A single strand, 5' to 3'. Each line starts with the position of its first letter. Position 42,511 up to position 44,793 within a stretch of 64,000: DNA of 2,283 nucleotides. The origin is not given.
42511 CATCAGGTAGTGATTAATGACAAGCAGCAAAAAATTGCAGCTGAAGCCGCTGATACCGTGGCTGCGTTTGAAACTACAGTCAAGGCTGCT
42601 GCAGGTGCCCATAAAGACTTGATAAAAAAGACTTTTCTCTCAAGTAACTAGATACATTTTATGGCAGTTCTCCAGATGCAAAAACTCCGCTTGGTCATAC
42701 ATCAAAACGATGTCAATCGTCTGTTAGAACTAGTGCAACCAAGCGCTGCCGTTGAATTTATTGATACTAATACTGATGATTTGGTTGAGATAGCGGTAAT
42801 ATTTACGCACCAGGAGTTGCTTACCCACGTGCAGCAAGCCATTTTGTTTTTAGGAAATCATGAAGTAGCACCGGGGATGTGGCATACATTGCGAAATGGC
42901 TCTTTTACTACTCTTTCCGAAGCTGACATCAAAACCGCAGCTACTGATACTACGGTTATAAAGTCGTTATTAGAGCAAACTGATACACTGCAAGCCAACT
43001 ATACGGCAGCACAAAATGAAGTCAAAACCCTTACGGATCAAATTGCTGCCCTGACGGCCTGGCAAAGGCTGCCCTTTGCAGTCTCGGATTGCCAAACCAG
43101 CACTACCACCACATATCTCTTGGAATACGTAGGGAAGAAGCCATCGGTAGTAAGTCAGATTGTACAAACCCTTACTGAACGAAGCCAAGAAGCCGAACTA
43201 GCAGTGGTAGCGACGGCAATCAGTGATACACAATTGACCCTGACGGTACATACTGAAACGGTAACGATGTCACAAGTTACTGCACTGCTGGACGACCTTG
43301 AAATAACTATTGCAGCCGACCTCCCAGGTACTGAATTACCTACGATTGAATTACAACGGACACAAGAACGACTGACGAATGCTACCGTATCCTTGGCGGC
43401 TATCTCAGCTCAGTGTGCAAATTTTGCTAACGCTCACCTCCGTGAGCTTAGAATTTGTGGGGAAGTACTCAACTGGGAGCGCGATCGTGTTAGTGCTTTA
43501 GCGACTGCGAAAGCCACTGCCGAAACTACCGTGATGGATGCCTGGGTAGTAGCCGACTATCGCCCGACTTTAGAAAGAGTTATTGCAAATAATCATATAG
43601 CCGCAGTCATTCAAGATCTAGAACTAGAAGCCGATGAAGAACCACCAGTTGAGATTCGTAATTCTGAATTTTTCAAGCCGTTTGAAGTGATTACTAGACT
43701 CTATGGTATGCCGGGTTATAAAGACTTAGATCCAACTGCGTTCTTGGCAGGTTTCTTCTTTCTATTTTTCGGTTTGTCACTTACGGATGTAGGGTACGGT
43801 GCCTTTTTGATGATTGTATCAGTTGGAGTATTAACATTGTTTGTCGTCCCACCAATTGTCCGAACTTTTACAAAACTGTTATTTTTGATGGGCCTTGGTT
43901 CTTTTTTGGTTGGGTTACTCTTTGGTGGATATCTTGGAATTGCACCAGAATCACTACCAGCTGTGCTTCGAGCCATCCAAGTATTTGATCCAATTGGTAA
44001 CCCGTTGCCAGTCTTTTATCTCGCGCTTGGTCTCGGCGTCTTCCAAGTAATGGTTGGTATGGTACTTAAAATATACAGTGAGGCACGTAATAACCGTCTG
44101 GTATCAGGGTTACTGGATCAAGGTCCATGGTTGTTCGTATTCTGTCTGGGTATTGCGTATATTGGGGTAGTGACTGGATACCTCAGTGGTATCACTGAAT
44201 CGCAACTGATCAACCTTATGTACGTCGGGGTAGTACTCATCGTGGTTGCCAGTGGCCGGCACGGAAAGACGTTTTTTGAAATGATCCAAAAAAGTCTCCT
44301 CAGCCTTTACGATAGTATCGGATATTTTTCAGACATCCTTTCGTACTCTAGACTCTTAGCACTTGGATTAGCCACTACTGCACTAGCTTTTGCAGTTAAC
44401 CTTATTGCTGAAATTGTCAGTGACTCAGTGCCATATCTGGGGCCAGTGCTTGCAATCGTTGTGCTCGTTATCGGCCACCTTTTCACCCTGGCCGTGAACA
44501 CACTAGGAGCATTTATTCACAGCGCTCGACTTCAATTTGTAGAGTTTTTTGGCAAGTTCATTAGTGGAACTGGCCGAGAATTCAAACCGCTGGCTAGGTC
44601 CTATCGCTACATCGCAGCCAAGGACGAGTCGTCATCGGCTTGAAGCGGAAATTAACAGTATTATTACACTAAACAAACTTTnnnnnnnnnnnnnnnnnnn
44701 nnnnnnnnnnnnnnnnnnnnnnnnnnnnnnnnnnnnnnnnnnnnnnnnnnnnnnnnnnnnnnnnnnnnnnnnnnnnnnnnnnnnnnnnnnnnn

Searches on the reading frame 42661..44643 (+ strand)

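Call 87: search_protein_families(library=pfam, proteins=[window:42661-44643:+], max_evalue=0.0001)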
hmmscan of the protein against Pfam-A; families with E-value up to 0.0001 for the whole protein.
window:42661-44643:+ (660 aa): 1 family
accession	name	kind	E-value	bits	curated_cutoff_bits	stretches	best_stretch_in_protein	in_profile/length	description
PF01496.24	V_ATPase_I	-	2.7e-17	62.5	30.7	2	235-391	252-414/815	V-type ATPase 116kDa subunit family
